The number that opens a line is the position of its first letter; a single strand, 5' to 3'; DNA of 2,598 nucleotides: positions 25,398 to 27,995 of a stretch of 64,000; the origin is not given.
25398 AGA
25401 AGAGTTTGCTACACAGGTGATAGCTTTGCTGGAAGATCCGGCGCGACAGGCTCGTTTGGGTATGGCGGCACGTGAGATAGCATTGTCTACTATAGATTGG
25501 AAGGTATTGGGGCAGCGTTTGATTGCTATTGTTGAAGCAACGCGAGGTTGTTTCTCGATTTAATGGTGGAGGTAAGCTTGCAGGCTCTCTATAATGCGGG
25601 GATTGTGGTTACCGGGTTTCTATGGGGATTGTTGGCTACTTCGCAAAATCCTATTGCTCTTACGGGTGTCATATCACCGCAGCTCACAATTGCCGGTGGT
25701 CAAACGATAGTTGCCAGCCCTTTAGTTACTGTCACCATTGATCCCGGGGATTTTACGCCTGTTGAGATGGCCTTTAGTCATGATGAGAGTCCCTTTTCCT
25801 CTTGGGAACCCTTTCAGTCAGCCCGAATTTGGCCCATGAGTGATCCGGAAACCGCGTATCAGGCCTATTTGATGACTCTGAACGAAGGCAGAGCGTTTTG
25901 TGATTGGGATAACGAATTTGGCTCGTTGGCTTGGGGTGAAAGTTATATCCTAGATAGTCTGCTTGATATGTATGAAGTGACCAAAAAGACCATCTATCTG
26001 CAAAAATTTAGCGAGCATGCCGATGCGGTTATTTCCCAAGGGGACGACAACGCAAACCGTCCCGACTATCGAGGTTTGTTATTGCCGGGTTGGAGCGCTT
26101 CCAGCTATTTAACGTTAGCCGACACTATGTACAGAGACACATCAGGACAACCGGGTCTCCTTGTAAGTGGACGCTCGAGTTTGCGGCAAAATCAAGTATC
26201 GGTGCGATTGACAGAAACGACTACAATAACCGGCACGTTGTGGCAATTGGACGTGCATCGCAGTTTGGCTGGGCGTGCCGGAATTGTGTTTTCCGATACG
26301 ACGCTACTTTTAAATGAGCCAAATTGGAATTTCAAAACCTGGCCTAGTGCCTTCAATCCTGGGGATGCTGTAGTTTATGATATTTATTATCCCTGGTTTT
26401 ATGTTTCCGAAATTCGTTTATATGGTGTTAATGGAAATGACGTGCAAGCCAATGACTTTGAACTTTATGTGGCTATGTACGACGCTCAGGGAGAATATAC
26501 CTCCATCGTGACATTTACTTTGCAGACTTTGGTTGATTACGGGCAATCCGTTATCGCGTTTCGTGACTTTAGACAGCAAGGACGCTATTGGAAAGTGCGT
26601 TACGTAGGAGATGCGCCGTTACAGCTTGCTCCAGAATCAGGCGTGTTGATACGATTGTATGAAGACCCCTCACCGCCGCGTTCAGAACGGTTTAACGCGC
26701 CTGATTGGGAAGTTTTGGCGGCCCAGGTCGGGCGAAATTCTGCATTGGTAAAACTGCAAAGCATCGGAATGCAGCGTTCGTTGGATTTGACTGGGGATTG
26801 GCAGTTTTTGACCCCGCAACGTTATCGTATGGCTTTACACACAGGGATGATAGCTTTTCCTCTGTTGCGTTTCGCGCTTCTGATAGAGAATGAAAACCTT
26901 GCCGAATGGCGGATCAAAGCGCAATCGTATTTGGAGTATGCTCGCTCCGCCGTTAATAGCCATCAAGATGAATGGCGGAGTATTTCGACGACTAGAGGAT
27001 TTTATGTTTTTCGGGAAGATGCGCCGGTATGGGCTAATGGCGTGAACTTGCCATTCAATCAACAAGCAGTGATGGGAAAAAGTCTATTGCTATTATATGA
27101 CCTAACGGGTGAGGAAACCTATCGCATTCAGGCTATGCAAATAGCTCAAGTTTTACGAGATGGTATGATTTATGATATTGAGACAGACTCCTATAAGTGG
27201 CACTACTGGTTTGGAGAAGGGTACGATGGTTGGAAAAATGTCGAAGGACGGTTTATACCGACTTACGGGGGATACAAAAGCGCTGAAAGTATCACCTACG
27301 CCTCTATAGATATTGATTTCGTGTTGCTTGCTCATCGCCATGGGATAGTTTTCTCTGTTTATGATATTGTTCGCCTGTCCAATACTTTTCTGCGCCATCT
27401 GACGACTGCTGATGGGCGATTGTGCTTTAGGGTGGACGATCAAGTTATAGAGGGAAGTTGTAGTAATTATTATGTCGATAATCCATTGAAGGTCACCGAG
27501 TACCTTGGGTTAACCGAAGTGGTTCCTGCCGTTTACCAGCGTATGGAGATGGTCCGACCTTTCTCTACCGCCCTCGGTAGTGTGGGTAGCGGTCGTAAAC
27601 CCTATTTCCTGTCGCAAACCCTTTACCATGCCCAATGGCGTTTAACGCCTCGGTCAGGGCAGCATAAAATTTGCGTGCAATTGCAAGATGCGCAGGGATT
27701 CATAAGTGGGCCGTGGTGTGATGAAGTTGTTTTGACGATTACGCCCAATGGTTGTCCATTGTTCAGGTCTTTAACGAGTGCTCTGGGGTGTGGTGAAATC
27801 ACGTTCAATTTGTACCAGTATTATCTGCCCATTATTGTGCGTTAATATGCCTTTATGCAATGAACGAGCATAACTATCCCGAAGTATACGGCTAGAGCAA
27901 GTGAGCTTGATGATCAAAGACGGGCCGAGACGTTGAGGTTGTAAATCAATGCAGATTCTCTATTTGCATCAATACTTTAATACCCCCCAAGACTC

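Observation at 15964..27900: AT-richer ~12-kb cassette (FrhB-like, pyruvyl transferase, Wzx, TPR protein, Wzy-like, GT2, GT4, 760-aa hypothetical) inserted into a GC-rich glycan locus and bounded by an IS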

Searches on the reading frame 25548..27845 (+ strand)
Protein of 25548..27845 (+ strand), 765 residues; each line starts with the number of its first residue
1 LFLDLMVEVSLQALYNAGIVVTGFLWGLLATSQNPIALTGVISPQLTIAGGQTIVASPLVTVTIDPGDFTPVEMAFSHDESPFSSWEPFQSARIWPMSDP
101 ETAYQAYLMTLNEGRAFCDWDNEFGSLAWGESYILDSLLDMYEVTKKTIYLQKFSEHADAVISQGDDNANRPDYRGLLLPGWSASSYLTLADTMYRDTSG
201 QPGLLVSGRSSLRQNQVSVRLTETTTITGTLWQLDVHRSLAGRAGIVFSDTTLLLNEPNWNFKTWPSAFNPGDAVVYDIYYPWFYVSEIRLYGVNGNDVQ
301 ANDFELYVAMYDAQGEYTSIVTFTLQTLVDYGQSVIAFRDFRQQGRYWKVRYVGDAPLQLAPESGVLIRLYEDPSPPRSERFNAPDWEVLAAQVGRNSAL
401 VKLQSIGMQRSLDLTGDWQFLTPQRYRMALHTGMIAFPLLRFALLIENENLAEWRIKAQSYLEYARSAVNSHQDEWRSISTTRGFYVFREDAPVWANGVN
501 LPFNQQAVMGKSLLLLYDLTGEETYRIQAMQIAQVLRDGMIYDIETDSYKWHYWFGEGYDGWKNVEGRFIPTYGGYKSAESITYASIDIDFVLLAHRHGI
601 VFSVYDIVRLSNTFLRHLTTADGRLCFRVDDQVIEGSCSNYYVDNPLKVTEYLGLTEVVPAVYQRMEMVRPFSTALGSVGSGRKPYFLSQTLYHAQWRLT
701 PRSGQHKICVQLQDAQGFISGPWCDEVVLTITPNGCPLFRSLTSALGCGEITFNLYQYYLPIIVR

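Call 4: search_protein_families(library=pfam, proteins=[window:25548-27845:+], max_evalue=0.01)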
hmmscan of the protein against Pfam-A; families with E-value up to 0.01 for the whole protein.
window:25548-27845:+ (765 aa): 0 families

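Call 31: find_homologous_proteins(query=window:25563-27845:+)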
Query window:25563-27845:+ (760 aa): 16 proteins with E <= 0.001 among 8000 candidates.
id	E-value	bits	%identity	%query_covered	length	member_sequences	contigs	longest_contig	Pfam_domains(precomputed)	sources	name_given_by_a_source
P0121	0.0e+0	1761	99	100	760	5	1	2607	-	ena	-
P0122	4.7e-282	956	59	91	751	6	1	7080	-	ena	-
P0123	1.6e-275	934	59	91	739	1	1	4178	-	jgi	jgi:hypothetical protein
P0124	2.4e-271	921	56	96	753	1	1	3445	-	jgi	-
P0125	2.9e-257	874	52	95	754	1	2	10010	-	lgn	-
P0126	4.6e-257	873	56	91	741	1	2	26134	-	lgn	-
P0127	2.7e-254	864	52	95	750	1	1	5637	-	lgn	-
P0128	3.0e-254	864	54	92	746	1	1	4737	-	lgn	-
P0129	1.9e-253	861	54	90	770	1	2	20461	-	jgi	jgi:hypothetical protein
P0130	5.8e-251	853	56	86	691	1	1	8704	-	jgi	jgi:hypothetical protein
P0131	4.7e-250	850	54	95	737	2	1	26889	-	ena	-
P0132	3.6e-245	834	52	91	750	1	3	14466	-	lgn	-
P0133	1.7e-235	802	51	91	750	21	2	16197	-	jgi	-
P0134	6.4e-178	612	56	63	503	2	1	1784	-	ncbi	ncbi:MAG: hypothetical protein ACP5GX_11565, partial [Anaerolineae bacterium]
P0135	8.7e-37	145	31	26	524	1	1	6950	-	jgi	-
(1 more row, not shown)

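Call 34: find_encoding_contigs(protein=P0131, flank=10000, max_places=2)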
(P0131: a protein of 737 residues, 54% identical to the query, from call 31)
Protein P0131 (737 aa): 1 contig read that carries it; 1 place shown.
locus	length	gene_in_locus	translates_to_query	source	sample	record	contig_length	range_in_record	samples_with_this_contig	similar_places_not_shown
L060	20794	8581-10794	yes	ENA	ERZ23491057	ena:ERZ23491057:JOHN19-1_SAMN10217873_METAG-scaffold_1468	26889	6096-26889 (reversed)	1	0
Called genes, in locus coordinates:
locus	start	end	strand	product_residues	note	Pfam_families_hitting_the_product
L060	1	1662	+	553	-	?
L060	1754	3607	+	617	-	PF00069:Pkinase, PF07714:PK_Tyr_Ser-Thr, PF03109:ABC1, PF26549:Tricorn_N, PF26550:Tricorn_2nd, PF26549:Tricorn_N, PF26550:Tricorn_2nd, PF07676:PD40, +8 more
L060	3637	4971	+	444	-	PF03023:MurJ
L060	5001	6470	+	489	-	PF04932:Wzy_C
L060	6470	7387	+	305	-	PF00535:Glycos_transf_2, PF10111:Glyco_tranf_2_2, PF13641:Glyco_tranf_2_3, PF13632:Glyco_trans_2_3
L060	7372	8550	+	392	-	PF13439:Glyco_transf_4, PF13579:Glyco_trans_4_4, PF26334:Gtf3_N (weak), PF00534:Glycos_transf_1, PF13692:Glyco_trans_1_4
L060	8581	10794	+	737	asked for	-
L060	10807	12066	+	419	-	PF13439:Glyco_transf_4, PF13579:Glyco_trans_4_4, PF00534:Glycos_transf_1, PF13692:Glyco_trans_1_4, PF13524:Glyco_trans_1_2 (weak)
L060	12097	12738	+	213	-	PF02397:Bac_transf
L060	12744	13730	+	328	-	PF00685:Sulfotransfer_1 (faint), PF13469:Sulfotransfer_3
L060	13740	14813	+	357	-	PF02388:FemAB (weak), PF13480:Acetyltransf_6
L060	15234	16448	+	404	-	PF01041:DegT_DnrJ_EryC1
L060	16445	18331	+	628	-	PF13727:CoA_binding_3, PF07993:NAD_binding_4 (faint), PF01073:3Beta_HSD, PF01370:Epimerase, PF02719:Polysacc_synt_2, PF04321:RmlD_sub_bind, PF08659:KR, PF16363:GDP_Man_Dehyd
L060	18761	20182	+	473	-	PF11790:Glyco_hydro_cc (faint), PF07705:CARDB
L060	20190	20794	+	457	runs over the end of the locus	PF02366:PMT, PF13231:PMT_2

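Call 35: find_encoding_contigs(protein=P0126, flank=10000, max_places=2)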
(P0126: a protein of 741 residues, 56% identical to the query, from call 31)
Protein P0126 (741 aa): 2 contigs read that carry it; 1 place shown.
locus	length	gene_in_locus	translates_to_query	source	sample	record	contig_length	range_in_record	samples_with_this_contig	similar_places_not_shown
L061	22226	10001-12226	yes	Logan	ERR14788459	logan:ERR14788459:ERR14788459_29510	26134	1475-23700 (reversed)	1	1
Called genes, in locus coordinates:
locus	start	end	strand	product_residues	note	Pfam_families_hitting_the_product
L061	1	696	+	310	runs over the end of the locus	PF01073:3Beta_HSD, PF01370:Epimerase, PF02719:Polysacc_synt_2, PF04321:RmlD_sub_bind, PF05368:NmrA, PF07993:NAD_binding_4, PF13460:NAD_binding_10, PF16363:GDP_Man_Dehyd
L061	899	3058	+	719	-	PF00069:Pkinase, PF07714:PK_Tyr_Ser-Thr, PF26550:Tricorn_2nd, PF26549:Tricorn_N, PF26549:Tricorn_N, PF26550:Tricorn_2nd, PF07676:PD40, PF26549:Tricorn_N, +10 more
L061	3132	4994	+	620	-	PF14559:TPR_19 (faint)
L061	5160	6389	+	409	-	PF03023:MurJ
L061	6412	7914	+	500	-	PF04932:Wzy_C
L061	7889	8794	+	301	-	PF00535:Glycos_transf_2, PF13641:Glyco_tranf_2_3, PF13632:Glyco_trans_2_3 (weak)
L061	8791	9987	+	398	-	PF13439:Glyco_transf_4, PF13579:Glyco_trans_4_4, PF00534:Glycos_transf_1, PF13692:Glyco_trans_1_4, PF13524:Glyco_trans_1_2 (weak)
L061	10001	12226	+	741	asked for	-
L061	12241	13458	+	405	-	PF13439:Glyco_transf_4, PF13579:Glyco_trans_4_4, PF00534:Glycos_transf_1, PF13692:Glyco_trans_1_4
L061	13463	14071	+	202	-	PF02397:Bac_transf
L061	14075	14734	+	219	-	PF17836:PglD_N, PF25084:LbH_EIF2B (faint), PF25087:GMPPB_C (faint), PF00132:Hexapep (weak)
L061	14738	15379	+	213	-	PF17836:PglD_N, PF00132:Hexapep (faint), PF25084:LbH_EIF2B (faint), PF25087:GMPPB_C (weak)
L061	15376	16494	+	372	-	PF01041:DegT_DnrJ_EryC1, PF00155:Aminotran_1_2, PF01053:Cys_Met_Meta_PP (weak), PF01212:Beta_elim_lyase (weak)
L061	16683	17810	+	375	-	PF14907:NTP_transf_5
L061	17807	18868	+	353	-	PF01300:Sua5_yciO_yrdC, PF03481:Sua5_C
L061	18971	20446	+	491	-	PF00245:Alk_phosphatase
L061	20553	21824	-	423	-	PF03979:Sigma70_r1_1 (weak), PF00140:Sigma70_r1_2, PF04542:Sigma70_r2, PF04539:Sigma70_r3, PF04545:Sigma70_r4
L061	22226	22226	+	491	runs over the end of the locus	?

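Call 42: search_protein_families(library=ncbifam, proteins=[window:25563-27845:+], max_evalue=0.01)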
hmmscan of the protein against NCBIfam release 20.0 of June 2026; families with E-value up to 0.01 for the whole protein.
window:25563-27845:+ (760 aa): 0 families
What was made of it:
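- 25563..27845 (+): 760-aa membrane-anchored protein of unknown family. Probably an (alpha/alpha)-barrel carbohydrate-active domain split by a beta-sandwich insert. No Pfam or NCBIfam hit (calls 4, 42).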

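Call 51: predict_structure(alignment_id=A1)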
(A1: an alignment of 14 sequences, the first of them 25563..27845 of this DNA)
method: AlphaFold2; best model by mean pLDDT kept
length: 760 residues; sequences in the alignment: 14
mean_pLDDT: 56.2   pTM: 0.44
mean pLDDT of the five models: 56.2, 55.4, 54.9, 52.1, 46.4
residues with pLDDT >= 90: 40; 70-90: 245; 50-70: 137; < 50: 338
segments of 3 or more residues with pLDDT < 50: 27-95, 105-121, 162-183, 308-310, 420-426, 469-497, 547-582, 609-715, 717-760
pLDDT, mean of each block of 10 residues (from residue 1): 59 71 51 26 23 22 25 28 30 48 47 35 61 72 83 67 47 44 65 80 69 86 83 80 57 57 83 72 87 82 66 83 85 87 86 79 83 88 87 87 71 71 49 89 90 86 63 38 31 42 79 87 74 63 48 28 28 30 62 76 56 36 26 25 22 22 23 24 31 34 38 39 34 29 26 34
secondary structure, 60 per line:
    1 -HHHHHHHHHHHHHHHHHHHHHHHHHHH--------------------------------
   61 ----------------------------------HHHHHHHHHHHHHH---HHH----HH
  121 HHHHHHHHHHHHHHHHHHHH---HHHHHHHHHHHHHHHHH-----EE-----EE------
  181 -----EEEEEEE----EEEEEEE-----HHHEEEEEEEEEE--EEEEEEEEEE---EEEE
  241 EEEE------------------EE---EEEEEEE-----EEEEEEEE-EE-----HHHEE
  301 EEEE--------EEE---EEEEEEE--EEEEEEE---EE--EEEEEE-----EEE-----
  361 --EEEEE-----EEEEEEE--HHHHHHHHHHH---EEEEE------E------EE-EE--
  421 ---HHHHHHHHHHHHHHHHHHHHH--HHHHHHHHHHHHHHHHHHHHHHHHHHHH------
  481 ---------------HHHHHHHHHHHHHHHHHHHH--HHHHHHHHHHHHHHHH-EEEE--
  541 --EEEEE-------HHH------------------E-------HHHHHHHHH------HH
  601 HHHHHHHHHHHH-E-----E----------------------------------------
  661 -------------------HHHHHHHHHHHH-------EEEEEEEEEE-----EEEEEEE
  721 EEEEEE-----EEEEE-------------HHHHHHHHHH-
elements in order (helices of 4 or more, strands of 3 or more residues): H2-28 H95-108 H119-140 H144-160 E186-192 E197-203 E212-221 E224-233 E237-244 E268-274 E280-287 E299-304 E313-315 E319-325 E328-334 E342-347 E353-355 E363-367 E373-379 H382-392 E396-400 H424-444 H447-474 H496-515 H518-533 E535-538 E543-547 H584-592 H599-612 H680-691 E699-708 E714-726 E732-736 H750-759
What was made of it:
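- Tried and rejected: Mean pLDDT was 56 and pTM 0.44 with a 14-sequence alignment (call 51).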

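Call 64: fold_search(model_id=the predicted structure, library=pdb)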
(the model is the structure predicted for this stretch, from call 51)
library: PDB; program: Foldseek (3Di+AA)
matches with E <= 10: 981; with E <= 0.001: 3
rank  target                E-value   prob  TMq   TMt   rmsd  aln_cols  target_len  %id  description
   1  9hmf_K                6.0e-04  0.38  0.07  0.06  21.2       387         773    9  Periplasmic scaffold of the Campylobacter jejuni flagellar motor (alpha carbon trace) (released 2024-12-25)
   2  9c1h_4                6.6e-04  0.12  0.06  0.07  25.2       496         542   11  Rhesus rotavirus (upright structure at 2.88 Angstrom resolution) (released 2025-04-30)
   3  7ou8_BBB              8.6e-04  0.96  0.12  0.13  17.9       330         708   12  Human O-GlcNAc hydrolase in complex with DNJNAc-thiazolidines (released 2022-04-13)
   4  7ums_1                1.1e-03  0.09  0.05  0.07  34.1       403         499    9  Structure of the VP5*/VP8* assembly from the human rotavirus strain CDC-9 in complex with antibody 41 - Upright confor (released 2022-07-27)
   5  6wxf_1                1.2e-03  0.15  0.06  0.08  26.8       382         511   11  Cryo-EM reconstruction of VP5*/VP8* assembly from rhesus rotavirus particles - Intermediate conformation (released 2021-01-20)
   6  6wxe_3                1.5e-03  0.10  0.06  0.08  25.0       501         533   10  Cryo-EM reconstruction of VP5*/VP8* assembly from rhesus rotavirus particles - Upright conformation (released 2021-01-20)
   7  8w4g                  1.6e-03  0.69  0.09  0.08  17.7       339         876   12  Crystal structure of EndoSz mutant D234M, from Streptococcus equi subsp. Zooepidemicus Sz105 (released 2024-07-03)
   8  6wxf_3                1.6e-03  0.13  0.06  0.08  29.3       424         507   11  Cryo-EM reconstruction of VP5*/VP8* assembly from rhesus rotavirus particles - Intermediate conformation (released 2021-01-20)
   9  8atu_A                2.6e-03  0.23  0.09  0.04  22.7       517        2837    8  Cryo-EM structure of human BIRC6 (released 2023-02-15)
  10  9c1h_2                4.5e-03  0.12  0.06  0.06  36.2       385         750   12  Rhesus rotavirus (upright structure at 2.88 Angstrom resolution) (released 2025-04-30)
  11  4pxq_B                5.6e-03  0.41  0.11  0.15  19.1       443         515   11  Crystal structure of D-glucuronyl C5-epimerase in complex with heparin hexasaccharide (released 2015-01-14)
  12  8e2d_A                6.2e-03  0.25  0.10  0.05  23.6       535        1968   11  Cryo-EM structure of BIRC6 (consensus) (released 2023-02-15)
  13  7ums_3                6.9e-03  0.07  0.06  0.08  23.5       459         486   10  Structure of the VP5*/VP8* assembly from the human rotavirus strain CDC-9 in complex with antibody 41 - Upright confor (released 2022-07-27)
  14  4pw2                  7.3e-03  0.63  0.15  0.20  19.2       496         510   11  Crystal structure of D-glucuronyl C5 epimerase (released 2015-01-14)
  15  6wxf_2                8.1e-03  0.09  0.06  0.09  29.4       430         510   10  Cryo-EM reconstruction of VP5*/VP8* assembly from rhesus rotavirus particles - Intermediate conformation (released 2021-01-20)
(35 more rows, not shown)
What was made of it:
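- On GH76 / GH88 / AGE-type (alpha/alpha)6-barrel enzymes (for the 760-aa protein): Foldseek probability up to 1.0 but TM <=0.33, on a model with mean pLDDT 56 (calls 51, 64).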

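Call 81: search_solved_structures(query=A1, max_evalue=1)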
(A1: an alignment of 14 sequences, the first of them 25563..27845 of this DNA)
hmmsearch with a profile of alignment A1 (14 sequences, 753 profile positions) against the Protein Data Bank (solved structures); distinct sequences matched with E-value up to 1: 13.
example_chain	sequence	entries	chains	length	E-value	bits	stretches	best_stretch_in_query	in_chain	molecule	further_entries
9r4o_A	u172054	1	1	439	0.12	13.4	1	106-151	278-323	Uncharacterized protein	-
9r4p_A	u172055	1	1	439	0.13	13.4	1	106-151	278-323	CtGH76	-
9r4k_A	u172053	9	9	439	0.13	13.4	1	106-151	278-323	Chains: A | Uncharacterized protein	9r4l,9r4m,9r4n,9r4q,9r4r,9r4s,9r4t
1w63_A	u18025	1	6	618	0.56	11.3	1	551-598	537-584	ADAPTER-RELATED PROTEIN COMPLEX 1 GAMMA 1 SUBUNIT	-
6shm_A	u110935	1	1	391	0.57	11.2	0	88-142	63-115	Mutant alpha-1,6-mannanase GH76A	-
4p6z_G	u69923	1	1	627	0.58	11.2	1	551-598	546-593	AP-1 complex subunit gamma-1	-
6shd_A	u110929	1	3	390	0.62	11.1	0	88-142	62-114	Alpha-1,6-mannanase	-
7ux3_G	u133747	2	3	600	0.62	11.1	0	551-598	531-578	AP-1 complex subunit gamma-1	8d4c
4hmy_A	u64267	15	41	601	0.63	11.1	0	551-598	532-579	AP-1 complex subunit gamma-1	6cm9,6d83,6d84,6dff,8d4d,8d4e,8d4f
3kf8_B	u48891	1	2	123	0.7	11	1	253-305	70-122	Protein ten1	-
6y8f_A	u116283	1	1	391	0.7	11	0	88-142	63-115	Alpha-1,6-endo-mannanase GH76A mutant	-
7r4h_G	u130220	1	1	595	0.72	10.9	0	551-598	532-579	AP-1 complex subunit gamma-1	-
6cri_G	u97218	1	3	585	0.89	10.6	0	551-598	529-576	AP-1 complex subunit gamma-1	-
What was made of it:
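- On GH76 / GH88 / AGE-type (alpha/alpha)6-barrel enzymes (for the 760-aa protein): PDB sequence profile E about 0.1 (call 81).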

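Call 82: search_protein_families(library=pfam, alignment_id=A1, max_evalue=5)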
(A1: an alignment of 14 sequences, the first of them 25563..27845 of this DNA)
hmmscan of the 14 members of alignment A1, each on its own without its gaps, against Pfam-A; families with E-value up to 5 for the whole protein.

A. member 1, window:25563-27845:+ (760 aa): 1 family
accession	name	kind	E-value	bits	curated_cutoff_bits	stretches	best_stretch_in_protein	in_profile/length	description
PF07470.19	Glyco_hydro_88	-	0.029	13.8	26.6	1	122-162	27-67/352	Glycosyl Hydrolase Family 88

B. families by the number of members that match (of 14 scanned): 2 families
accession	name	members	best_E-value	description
PF07470.19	Glyco_hydro_88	9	0.0014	Glycosyl Hydrolase Family 88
PF03663.20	Glyco_hydro_76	4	0.003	Glycosyl hydrolase family 76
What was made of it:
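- On GH76 / GH88 / AGE-type (alpha/alpha)6-barrel enzymes (for the 760-aa protein): GH88 hit in 9 of 14 members (best E 0.0014) and GH76 in 4 of 14 (best E 0.003), all below gathering scores (call 82).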

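Call 87: search_protein_representatives(alignment_id=A1)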
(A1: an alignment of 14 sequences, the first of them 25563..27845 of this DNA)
Query: 14 sequences, 753 profile positions. Proteins with E-value up to 0.001 (for the whole library): 1805; up to 1e-10: 939; up to 1e-30: 239. The best 150 are listed.
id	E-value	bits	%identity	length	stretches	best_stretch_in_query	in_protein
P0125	0.0e+00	1326.6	-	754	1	2-751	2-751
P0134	5.3e-259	877.7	-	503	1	1-502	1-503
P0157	1.4e-79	284.5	-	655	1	90-662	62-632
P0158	6.2e-69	249.2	-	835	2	363-620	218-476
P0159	9.6e-69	248.6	-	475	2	376-625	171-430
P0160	3.5e-68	246.8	-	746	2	400-621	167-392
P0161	3.5e-66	240.2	-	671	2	383-621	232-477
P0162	4.5e-66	239.8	-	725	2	411-622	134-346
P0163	3.7e-65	236.8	-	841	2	380-620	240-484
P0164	1.7e-64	234.5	-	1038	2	411-623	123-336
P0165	2.2e-64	234.2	-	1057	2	410-617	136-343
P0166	3.2e-64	233.7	-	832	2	381-619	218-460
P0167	4.1e-64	233.3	-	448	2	420-621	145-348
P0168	5.3e-64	232.9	-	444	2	411-625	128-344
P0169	3.3e-63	230.3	-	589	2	401-624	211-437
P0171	4.1e-62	226.7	-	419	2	408-622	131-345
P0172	1.2e-61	225.2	-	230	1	26-168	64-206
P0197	1.5e-50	188.4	-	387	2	414-625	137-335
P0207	2.4e-47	177.9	-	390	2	415-623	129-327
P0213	6.6e-47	176.4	-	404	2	416-620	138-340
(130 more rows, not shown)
